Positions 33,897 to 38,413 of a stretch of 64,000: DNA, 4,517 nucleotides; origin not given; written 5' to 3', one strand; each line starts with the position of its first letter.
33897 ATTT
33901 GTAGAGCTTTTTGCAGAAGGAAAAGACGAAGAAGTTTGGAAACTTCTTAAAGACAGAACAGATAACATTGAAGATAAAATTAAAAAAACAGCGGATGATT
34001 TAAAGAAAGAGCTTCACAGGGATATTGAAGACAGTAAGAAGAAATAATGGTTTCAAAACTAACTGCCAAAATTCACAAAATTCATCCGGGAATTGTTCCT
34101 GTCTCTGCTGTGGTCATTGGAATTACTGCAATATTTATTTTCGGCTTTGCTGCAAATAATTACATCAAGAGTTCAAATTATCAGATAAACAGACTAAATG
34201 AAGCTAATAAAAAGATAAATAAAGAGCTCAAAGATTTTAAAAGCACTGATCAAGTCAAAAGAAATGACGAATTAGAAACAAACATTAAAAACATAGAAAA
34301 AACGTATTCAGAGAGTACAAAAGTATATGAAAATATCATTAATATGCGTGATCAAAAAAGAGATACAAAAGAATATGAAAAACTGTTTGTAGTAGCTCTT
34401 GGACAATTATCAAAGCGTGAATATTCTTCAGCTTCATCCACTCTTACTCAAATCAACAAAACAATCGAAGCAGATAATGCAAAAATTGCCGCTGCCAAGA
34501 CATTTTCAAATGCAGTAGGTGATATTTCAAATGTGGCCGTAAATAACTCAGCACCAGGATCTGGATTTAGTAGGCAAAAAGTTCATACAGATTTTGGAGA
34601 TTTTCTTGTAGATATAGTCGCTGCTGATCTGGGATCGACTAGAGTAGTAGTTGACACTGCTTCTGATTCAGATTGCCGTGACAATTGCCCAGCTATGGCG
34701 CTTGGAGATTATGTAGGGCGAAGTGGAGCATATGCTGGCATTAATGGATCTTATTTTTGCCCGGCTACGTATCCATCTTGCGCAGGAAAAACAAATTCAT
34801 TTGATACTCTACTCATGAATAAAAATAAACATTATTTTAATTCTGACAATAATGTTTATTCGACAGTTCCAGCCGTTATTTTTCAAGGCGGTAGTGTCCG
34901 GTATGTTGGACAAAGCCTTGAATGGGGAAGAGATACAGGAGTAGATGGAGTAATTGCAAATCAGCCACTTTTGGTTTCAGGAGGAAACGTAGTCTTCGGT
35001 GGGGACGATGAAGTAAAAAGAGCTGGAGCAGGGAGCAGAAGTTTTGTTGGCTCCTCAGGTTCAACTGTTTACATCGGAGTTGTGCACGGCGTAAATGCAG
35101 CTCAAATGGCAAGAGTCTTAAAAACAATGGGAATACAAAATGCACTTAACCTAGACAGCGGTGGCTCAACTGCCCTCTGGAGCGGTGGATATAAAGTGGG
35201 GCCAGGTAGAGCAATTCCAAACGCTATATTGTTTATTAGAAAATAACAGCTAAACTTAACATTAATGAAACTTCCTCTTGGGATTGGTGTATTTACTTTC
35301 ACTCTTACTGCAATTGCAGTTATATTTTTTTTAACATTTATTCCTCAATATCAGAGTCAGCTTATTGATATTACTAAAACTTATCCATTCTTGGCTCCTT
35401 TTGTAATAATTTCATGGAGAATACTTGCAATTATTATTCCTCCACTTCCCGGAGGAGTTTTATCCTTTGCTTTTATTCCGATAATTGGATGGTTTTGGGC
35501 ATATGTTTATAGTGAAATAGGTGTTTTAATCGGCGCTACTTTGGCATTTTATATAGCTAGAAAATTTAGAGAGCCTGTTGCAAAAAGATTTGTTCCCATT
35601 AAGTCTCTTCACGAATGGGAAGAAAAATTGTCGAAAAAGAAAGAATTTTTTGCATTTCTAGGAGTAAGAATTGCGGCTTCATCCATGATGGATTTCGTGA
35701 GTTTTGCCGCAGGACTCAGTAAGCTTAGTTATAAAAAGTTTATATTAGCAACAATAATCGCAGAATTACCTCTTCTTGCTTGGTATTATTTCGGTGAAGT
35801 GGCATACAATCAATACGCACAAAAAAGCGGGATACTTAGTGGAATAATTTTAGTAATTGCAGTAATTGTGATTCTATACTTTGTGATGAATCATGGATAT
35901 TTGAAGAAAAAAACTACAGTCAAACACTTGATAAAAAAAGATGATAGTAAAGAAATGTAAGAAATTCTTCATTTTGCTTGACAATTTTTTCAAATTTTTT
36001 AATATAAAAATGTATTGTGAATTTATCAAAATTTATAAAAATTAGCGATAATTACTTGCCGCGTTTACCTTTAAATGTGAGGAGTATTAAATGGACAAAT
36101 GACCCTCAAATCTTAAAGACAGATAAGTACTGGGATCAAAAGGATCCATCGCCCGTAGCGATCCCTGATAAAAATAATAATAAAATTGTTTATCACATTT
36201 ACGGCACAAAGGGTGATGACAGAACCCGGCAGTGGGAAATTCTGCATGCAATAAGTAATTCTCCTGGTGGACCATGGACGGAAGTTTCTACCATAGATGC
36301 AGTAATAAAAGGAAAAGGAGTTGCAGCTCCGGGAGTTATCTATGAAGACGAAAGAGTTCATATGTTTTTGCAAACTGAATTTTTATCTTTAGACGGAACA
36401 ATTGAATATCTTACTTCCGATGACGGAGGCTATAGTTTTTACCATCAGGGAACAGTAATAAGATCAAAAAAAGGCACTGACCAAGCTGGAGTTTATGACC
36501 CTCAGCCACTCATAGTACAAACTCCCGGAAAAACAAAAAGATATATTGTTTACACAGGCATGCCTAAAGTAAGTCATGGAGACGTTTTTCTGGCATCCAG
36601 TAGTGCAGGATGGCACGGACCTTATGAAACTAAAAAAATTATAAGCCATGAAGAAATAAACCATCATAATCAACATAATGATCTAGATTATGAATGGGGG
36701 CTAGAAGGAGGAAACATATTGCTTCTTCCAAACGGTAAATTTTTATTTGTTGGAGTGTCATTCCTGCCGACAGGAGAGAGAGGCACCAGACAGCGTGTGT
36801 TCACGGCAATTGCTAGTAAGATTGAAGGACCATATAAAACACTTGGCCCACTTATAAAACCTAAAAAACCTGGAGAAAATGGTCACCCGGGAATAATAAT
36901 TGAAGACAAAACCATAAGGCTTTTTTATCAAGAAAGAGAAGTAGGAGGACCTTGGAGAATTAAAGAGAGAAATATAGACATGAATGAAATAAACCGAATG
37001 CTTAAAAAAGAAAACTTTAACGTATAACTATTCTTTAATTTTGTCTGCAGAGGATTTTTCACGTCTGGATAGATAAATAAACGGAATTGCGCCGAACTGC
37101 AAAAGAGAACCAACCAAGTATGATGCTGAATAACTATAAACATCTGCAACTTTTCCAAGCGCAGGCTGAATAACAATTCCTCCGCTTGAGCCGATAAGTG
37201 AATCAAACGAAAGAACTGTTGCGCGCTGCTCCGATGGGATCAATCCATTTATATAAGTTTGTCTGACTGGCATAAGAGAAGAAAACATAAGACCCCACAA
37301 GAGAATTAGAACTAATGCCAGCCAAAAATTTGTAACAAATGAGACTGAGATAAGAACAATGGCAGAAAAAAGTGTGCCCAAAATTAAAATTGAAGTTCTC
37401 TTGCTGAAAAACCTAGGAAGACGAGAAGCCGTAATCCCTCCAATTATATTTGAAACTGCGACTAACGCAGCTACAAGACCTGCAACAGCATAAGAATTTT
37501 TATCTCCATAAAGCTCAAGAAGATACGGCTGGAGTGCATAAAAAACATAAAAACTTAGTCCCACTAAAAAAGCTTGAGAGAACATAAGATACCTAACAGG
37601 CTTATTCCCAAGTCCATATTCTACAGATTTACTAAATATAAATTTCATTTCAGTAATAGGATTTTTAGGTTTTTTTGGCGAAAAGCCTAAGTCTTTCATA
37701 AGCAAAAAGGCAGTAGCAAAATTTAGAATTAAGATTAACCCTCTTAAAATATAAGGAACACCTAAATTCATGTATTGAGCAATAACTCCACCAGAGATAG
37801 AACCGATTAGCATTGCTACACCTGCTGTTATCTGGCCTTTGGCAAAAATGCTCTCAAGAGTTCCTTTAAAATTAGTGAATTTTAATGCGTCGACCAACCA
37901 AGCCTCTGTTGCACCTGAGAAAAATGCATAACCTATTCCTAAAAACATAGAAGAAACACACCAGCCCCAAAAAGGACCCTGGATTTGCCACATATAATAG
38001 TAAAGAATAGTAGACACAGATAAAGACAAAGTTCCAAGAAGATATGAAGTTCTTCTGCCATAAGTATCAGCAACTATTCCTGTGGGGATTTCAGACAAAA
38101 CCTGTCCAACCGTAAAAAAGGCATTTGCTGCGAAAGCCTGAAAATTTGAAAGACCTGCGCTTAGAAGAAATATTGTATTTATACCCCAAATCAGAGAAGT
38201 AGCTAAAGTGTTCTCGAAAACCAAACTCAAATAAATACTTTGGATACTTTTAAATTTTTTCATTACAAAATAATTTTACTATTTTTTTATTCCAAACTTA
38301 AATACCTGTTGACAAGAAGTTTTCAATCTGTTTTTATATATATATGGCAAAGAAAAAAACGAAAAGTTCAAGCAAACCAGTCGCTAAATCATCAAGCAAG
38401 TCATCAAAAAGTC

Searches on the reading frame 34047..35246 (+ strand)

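Call 99: search_protein_families(library=pfam, proteins=[window:34047-35246:+], max_evalue=0.00001)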
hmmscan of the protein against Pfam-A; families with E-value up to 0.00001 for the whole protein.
window:34047-35246:+ (399 aa): 1 family
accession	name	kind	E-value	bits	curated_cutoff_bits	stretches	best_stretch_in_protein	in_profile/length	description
PF09992.14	NAGPA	-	4.5e-16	60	25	1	227-396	2-168/169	Phosphodiester glycosidase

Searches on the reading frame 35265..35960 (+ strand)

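Call 99: search_protein_families(library=pfam, proteins=[window:35265-35960:+], max_evalue=0.00001)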
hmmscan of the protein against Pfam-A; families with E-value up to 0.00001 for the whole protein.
window:35265-35960:+ (231 aa): 1 family
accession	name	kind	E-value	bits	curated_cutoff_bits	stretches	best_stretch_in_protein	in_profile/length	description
PF09335.16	VTT_dom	-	7.4e-17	62.4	33.9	1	61-178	1-122/123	VTT domain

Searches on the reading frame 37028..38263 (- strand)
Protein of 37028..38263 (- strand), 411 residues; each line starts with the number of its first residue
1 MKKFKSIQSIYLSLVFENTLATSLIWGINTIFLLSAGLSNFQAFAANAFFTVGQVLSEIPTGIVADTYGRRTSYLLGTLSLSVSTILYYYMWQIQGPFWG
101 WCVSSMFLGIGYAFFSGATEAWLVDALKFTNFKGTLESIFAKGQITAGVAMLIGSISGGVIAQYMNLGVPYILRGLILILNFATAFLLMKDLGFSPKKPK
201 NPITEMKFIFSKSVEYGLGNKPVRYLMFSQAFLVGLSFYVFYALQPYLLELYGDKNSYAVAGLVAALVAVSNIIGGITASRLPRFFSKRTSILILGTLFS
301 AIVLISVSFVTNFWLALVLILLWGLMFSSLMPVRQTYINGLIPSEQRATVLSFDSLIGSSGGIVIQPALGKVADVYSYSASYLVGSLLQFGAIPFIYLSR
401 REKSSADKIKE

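Call 100: search_protein_families(library=pfam, proteins=[window:37028-38263:-], max_evalue=0.00001)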
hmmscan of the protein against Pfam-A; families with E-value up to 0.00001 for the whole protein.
window:37028-38263:- (411 aa): 3 families
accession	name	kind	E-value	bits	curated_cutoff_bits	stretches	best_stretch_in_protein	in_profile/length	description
PF07690.21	MFS_1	-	4.7e-30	105.1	33.4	2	228-407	2-181/347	Major Facilitator Superfamily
PF12832.13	MFS_1_like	-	9.5e-08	31.9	25.2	1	48-362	41-350/373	MFS_1 like family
PF05977.19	MFS_3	-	2.9e-07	29.8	27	1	55-390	59-384/524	Transmembrane secretion effector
